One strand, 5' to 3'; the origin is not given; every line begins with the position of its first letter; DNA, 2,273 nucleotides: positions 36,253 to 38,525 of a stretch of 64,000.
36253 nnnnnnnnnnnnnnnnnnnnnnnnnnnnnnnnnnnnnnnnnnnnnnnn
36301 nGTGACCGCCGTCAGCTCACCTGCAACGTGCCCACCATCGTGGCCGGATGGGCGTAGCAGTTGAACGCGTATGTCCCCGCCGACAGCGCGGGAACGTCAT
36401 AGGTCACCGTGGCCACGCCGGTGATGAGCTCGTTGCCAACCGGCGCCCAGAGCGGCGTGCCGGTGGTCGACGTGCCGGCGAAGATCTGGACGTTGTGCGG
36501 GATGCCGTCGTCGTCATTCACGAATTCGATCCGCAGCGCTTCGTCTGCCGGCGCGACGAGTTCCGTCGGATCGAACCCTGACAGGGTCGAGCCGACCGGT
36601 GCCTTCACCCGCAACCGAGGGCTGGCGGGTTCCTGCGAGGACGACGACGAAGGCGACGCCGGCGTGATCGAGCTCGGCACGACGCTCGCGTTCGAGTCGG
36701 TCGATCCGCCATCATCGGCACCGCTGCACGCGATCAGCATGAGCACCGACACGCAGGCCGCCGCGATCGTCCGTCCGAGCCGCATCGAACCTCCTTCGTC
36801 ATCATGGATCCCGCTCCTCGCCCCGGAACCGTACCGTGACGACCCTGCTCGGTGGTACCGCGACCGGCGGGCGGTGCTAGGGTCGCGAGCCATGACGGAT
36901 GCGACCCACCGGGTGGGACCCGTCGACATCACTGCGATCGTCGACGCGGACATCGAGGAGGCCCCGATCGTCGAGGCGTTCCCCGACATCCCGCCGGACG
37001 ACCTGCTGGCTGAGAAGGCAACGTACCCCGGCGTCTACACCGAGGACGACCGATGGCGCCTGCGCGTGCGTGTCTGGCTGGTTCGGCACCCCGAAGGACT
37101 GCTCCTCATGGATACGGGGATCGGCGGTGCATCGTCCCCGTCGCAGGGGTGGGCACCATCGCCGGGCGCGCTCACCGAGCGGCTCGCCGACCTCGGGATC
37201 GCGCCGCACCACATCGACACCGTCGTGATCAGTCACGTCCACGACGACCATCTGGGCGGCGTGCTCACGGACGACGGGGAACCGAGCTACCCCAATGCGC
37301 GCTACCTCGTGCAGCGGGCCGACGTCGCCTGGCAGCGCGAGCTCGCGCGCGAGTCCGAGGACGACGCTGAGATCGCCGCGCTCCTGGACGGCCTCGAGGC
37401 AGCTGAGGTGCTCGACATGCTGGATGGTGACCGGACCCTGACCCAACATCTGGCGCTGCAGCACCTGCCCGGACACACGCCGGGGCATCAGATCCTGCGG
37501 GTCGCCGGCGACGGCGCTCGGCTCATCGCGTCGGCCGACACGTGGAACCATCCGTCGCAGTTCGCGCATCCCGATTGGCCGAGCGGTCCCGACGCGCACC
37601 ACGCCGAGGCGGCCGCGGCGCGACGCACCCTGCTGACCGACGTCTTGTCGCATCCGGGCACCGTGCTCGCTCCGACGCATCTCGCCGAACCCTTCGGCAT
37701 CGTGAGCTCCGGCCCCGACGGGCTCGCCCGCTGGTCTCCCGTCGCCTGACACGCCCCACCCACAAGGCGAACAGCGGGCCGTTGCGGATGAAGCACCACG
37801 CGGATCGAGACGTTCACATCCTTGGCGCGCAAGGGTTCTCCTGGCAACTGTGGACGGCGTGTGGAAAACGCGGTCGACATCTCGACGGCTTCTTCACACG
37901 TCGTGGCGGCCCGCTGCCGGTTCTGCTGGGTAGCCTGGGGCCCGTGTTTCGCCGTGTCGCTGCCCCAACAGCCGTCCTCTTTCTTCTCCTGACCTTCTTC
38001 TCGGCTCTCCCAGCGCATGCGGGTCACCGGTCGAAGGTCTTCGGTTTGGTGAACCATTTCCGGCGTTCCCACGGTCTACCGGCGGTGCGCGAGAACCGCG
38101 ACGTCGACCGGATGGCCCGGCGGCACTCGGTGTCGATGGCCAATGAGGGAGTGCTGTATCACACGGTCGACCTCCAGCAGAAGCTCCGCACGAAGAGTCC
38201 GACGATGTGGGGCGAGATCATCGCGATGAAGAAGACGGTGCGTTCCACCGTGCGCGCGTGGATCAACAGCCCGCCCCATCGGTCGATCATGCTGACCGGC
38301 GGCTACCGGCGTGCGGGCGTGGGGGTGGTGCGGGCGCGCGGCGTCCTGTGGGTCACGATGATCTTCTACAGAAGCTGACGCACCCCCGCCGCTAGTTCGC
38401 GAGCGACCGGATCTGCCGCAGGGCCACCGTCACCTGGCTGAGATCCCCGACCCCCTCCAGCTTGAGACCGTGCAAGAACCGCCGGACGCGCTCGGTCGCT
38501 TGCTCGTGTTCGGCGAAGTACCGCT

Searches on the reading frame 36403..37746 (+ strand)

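Call 42: search_protein_families(library=pfam, proteins=[window:36403-37746:+], max_evalue=0.01)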
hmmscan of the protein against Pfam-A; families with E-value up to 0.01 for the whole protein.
window:36403-37746:+ (448 aa): 1 family
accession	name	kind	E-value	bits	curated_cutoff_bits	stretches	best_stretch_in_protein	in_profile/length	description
PF00753.33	Lactamase_B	-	1.4e-10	41.9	22.7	1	221-426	5-196/196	Metallo-beta-lactamase superfamily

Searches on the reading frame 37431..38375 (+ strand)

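Call 42: search_protein_families(library=pfam, proteins=[window:37431-38375:+], max_evalue=0.01)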
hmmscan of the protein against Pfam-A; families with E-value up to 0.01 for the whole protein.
window:37431-38375:+ (315 aa): 1 family
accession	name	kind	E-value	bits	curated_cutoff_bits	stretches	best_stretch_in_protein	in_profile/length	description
PF00188.32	CAP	-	3.5e-13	50.8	21.1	1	205-305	2-108/117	Cysteine-rich secretory protein family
